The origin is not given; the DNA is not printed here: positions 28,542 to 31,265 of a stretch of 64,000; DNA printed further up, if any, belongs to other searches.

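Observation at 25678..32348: NuoE-NuoF-ferredoxin-HdrA/MvhD-FrhB operon with no catalytic terminal subunit: orphan flavin-based electron-bifurcation module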

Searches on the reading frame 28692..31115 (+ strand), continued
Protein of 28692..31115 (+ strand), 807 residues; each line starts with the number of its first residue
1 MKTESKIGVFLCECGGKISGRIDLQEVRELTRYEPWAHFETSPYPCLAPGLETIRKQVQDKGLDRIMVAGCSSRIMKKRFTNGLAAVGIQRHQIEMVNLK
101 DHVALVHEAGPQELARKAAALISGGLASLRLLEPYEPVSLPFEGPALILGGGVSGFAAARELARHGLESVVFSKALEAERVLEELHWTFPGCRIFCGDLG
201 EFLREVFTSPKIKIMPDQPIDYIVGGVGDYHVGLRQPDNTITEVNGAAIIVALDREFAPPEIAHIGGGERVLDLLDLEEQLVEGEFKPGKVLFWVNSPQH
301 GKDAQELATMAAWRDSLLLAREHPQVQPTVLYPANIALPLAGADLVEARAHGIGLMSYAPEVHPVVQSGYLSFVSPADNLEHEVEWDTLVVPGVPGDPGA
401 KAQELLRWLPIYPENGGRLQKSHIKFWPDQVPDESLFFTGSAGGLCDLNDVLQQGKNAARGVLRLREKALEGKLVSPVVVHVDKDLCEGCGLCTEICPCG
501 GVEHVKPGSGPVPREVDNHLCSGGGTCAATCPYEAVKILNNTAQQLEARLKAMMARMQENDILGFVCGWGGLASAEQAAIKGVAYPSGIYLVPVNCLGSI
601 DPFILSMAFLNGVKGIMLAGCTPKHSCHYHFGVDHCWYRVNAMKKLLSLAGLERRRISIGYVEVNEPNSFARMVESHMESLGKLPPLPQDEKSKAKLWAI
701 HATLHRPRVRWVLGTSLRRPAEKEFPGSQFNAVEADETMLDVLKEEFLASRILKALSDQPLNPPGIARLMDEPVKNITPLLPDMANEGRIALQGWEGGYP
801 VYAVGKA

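Call 35: find_encoding_contigs(protein=P0061, flank=10000, max_places=1)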
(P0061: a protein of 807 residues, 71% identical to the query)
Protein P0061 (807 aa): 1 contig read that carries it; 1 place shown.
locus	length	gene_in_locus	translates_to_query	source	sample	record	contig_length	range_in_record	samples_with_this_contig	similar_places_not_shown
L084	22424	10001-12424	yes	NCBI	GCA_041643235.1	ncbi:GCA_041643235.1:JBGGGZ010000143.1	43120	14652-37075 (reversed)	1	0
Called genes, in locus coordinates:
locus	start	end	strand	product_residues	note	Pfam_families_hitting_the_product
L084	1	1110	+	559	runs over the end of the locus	PF12797:Fer4_2 (faint), PF12838:Fer4_7 (weak), PF13183:Fer4_8, PF13237:Fer4_10 (faint), PF13534:Fer4_17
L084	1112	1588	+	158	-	-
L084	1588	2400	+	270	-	PF13237:Fer4_10 (faint), PF13187:Fer4_9 (faint), PF13247:Fer4_11, PF12838:Fer4_7 (weak), PF12837:Fer4_6 (weak), PF13247:Fer4_11 (weak)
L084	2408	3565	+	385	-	PF03916:NrfD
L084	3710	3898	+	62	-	PF12837:Fer4_6, PF13237:Fer4_10, PF00037:Fer4 (weak), PF13459:Fer4_15 (weak), PF25160:LdpA_Fe-S-bd (weak), PF12838:Fer4_7, PF13187:Fer4_9, PF00037:Fer4, +8 more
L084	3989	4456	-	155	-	PF00582:Usp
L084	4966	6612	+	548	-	PF00989:PAS, PF08448:PAS_4 (weak), PF13426:PAS_9, PF00158:Sigma54_activat, PF14532:Sigma54_activ_2, PF07728:AAA_5 (weak), PF25601:AAA_lid_14, PF02954:HTH_8, +2 more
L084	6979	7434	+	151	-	PF01257:2Fe-2S_thioredx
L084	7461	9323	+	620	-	PF01512:Complex1_51K, PF10531:SLBB (weak), PF10589:NADH_4Fe-4S, PF12838:Fer4_7, PF13187:Fer4_9 (weak), PF13237:Fer4_10 (weak), PF14697:Fer4_21 (weak), PF00037:Fer4 (weak), +1 more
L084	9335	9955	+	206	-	PF13510:Fer2_4, PF00037:Fer4 (faint), PF14697:Fer4_21 (weak), PF12838:Fer4_7, PF13187:Fer4_9 (weak)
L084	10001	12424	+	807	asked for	PF00037:Fer4 (faint), PF12837:Fer4_6 (faint), PF12838:Fer4_7 (faint), PF02662:FlpD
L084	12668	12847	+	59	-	PF00070:Pyr_redox (weak), PF00890:FAD_binding_2, PF01134:GIDA (weak), PF01266:DAO, PF07992:Pyr_redox_2 (weak), PF12831:FAD_oxidored, PF13450:NAD_binding_8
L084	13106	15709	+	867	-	PF07992:Pyr_redox_2 (weak), PF00890:FAD_binding_2 (weak), PF07992:Pyr_redox_2 (weak), PF12831:FAD_oxidored (weak), PF13450:NAD_binding_8 (weak), PF00037:Fer4 (weak), PF12837:Fer4_6 (weak), PF14697:Fer4_21, +5 more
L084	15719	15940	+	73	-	PF02662:FlpD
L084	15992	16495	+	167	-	PF02662:FlpD (weak)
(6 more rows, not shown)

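Call 36: find_encoding_contigs(protein=P0091, flank=10000, max_places=1)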
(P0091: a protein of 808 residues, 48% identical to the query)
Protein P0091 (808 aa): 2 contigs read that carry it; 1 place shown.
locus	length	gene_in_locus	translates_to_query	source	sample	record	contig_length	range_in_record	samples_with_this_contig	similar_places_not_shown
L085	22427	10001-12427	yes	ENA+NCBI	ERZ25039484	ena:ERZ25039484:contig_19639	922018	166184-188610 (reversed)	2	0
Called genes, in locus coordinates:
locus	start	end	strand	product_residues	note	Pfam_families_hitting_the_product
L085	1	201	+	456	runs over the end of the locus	PF00989:PAS, PF08448:PAS_4, PF13426:PAS_9, PF00158:Sigma54_activat, PF14532:Sigma54_activ_2, PF07728:AAA_5, PF25601:AAA_lid_14, PF02954:HTH_8, +1 more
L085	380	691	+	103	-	-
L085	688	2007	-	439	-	PF00037:Fer4 (faint), PF13183:Fer4_8, PF13534:Fer4_17 (weak), PF02754:CCG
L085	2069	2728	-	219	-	PF02665:Nitrate_red_gam (faint)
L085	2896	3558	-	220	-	PF04358:DsrC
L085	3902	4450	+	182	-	-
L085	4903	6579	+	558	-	PF08448:PAS_4 (faint), PF00989:PAS (weak), PF13426:PAS_9 (weak), PF00158:Sigma54_activat, PF14532:Sigma54_activ_2, PF07728:AAA_5, PF25601:AAA_lid_14, PF02954:HTH_8, +2 more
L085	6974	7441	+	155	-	PF01257:2Fe-2S_thioredx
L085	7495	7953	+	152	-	-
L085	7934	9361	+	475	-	PF01512:Complex1_51K, PF12837:Fer4_6 (faint), PF10589:NADH_4Fe-4S, PF12838:Fer4_7 (weak), PF13187:Fer4_9 (weak), PF13237:Fer4_10 (weak), PF14697:Fer4_21 (weak), PF00037:Fer4 (weak)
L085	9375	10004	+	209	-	PF00111:Fer2, PF13510:Fer2_4, PF00037:Fer4 (faint), PF12837:Fer4_6 (faint), PF13237:Fer4_10 (faint), PF12838:Fer4_7, PF13187:Fer4_9 (weak), PF14697:Fer4_21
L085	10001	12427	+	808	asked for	PF13484:Fer4_16 (faint), PF12797:Fer4_2 (faint), PF13237:Fer4_10 (faint), PF12838:Fer4_7 (weak), PF13187:Fer4_9 (weak), PF00037:Fer4 (weak), PF12837:Fer4_6 (weak), PF02662:FlpD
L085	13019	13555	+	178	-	PF07992:Pyr_redox_2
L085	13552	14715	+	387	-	PF00070:Pyr_redox, PF07992:Pyr_redox_2, PF02852:Pyr_redox_dim, PF00581:Rhodanese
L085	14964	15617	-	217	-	PF13185:GAF_2, PF01590:GAF, PF13492:GAF_3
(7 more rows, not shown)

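Call 45: predict_structure(alignment_id=A2)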
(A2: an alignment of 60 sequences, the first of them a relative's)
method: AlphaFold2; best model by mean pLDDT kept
length: 807 residues; sequences in the alignment: 60
mean_pLDDT: 89.3   pTM: 0.81
mean pLDDT of the five models: 89.3, 88.8, 87.4, 87.2, 79.6
residues with pLDDT >= 90: 494; 70-90: 285; 50-70: 28; < 50: 0
segments of 3 or more residues with pLDDT < 50: none
pLDDT, mean of each block of 10 residues (from residue 1): 80 91 96 92 93 95 95 89 91 92 93 95 94 78 92 93 97 92 90 88 95 94 88 92 94 89 83 90 86 86 87 93 93 88 90 94 89 94 95 85 86 79 70 81 89 96 92 75 89 85 81 81 84 87 91 92 92 92 94 90 95 95 73 88 96 95 90 95 91 94 94 85 61 83 96 93 94 93 91 90 83
secondary structure, 60 per line:
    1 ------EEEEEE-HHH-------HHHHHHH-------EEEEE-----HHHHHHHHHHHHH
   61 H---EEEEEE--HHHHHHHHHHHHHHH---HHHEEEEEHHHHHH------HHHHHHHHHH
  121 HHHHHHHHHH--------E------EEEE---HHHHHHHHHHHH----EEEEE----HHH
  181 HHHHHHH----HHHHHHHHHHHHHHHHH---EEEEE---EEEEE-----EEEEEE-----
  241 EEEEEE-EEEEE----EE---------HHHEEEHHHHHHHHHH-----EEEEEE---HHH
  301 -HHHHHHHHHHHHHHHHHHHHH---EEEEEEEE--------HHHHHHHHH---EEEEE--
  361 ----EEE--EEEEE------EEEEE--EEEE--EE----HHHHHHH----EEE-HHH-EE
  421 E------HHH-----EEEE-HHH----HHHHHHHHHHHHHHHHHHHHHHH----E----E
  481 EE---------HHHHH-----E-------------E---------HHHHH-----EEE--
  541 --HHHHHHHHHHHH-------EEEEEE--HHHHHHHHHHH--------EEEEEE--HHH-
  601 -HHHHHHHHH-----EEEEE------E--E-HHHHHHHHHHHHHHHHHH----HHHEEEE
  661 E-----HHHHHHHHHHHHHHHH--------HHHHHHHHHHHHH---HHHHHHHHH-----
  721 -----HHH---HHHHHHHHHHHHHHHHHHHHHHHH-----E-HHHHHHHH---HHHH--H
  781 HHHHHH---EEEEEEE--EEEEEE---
elements in order (helices of 4 or more, strands of 3 or more residues): E7-12 H24-30 E38-42 H48-61 E65-70 H73-87 E94-98 H99-104 H111-130 E146-149 H153-164 E169-173 H178-187 H192-208 E212-216 E220-224 E230-235 E241-246 E248-252 E271-273 H274-283 E289-294 H302-322 E326-333 H342-350 E354-358 E365-367 E370-374 E381-385 E388-391 H400-406 E411-413 E419-421 E436-439 H448-470 E480-482 H492-496 H526-530 E536-538 H543-554 E562-567 H570-580 E589-594 H602-610 E616-620 H632-649 E657-661 H667-682 H691-703 H707-715 H732-755 H763-770 H774-777 H780-786 E790-796 E799-804

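Call 47: fold_search(model_id=the predicted structure, library=pdb)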
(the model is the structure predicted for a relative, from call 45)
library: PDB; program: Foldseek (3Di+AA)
matches with E <= 10: 1670; with E <= 0.001: 305
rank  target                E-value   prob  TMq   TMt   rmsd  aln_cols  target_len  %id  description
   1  5odc_A                8.0e-34  1.00  0.44  0.53   9.4       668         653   22  Heterodisulfide reductase / [NiFe]-hydrogenase complex from Methanothermococcus thermolithotrophicus at 2.3 A resoluti (released 2017-08-30)
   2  5odi_A                2.5e-33  1.00  0.44  0.53   9.3       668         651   22  Heterodisulfide reductase / [NiFe]-hydrogenase complex from Methanothermococcus thermolithotrophicus cocrystallized wi (released 2017-08-30)
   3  5odh_A                6.2e-33  1.00  0.44  0.53   9.3       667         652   23  Heterodisulfide reductase / [NiFe]-hydrogenase complex from Methanothermococcus thermolithotrophicus soaked with heter (released 2017-08-30)
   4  8rvy_A                4.2e-32  1.00  0.52  0.64   6.3       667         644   22  CryoEM structure of the Elp-Hdr complex of Methanothermobacter marburgensis state 1 (composite structure) (released 2025-05-14)
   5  8rvu_A                6.7e-32  1.00  0.49  0.59   7.5       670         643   22  CryoEM structure of the Elp-Hdr complex of Methanothermobacter marburgensis state 2 (composite structure) (released 2025-05-14)
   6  7bkb_A                2.0e-31  1.00  0.51  0.61   6.9       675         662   19  Formate dehydrogenase - heterodisulfide reductase - formylmethanofuran dehydrogenase complex from Methanospirillum hun (released 2021-09-29)
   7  7bkd_A                2.5e-31  1.00  0.55  0.66   5.6       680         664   20  Formate dehydrogenase - heterodisulfide reductase - formylmethanofuran dehydrogenase complex from Methanospirillum hun (released 2021-09-29)
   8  6tjr_A                9.1e-14  1.00  0.33  0.72   4.7       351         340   15  Structure of HdrA-like subunit from Hyphomicrobium denitrificans (released 2020-08-19)
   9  7bke_A                2.3e-13  1.00  0.33  0.56   5.3       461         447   15  Formate dehydrogenase - heterodisulfide reductase - formylmethanofuran dehydrogenase complex from Methanospirillum hun (released 2021-09-29)
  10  8rvu_a                5.5e-13  1.00  0.33  0.58   5.8       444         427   18  CryoEM structure of the Elp-Hdr complex of Methanothermobacter marburgensis state 2 (composite structure) (released 2025-05-14)
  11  7bkd_a                7.9e-13  1.00  0.34  0.58   5.2       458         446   15  Formate dehydrogenase - heterodisulfide reductase - formylmethanofuran dehydrogenase complex from Methanospirillum hun (released 2021-09-29)
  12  8rwn_A                1.1e-12  1.00  0.33  0.59   5.6       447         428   18  CryoEM structure of the Hdr(ABC)2 subunits of the Elp-Hdr complex of Methanothermobacter marburgensis (released 2025-05-14)
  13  7aaw_A                1.1e-11  1.00  0.23  0.49  10.4       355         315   17  Thioredoxin Reductase from Bacillus cereus (released 2021-09-15)
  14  6kyy_D                2.0e-11  1.00  0.24  0.40  10.0       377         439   14  Cu(II) complex of HOCl-induced flavoprotein disulfide reductase RclA from Escherichia coli (released 2020-02-05)
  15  2a8x_A                2.4e-11  1.00  0.24  0.39   9.4       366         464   13  Crystal Structure of Lipoamide Dehydrogenase from Mycobacterium tuberculosis (released 2005-08-16)
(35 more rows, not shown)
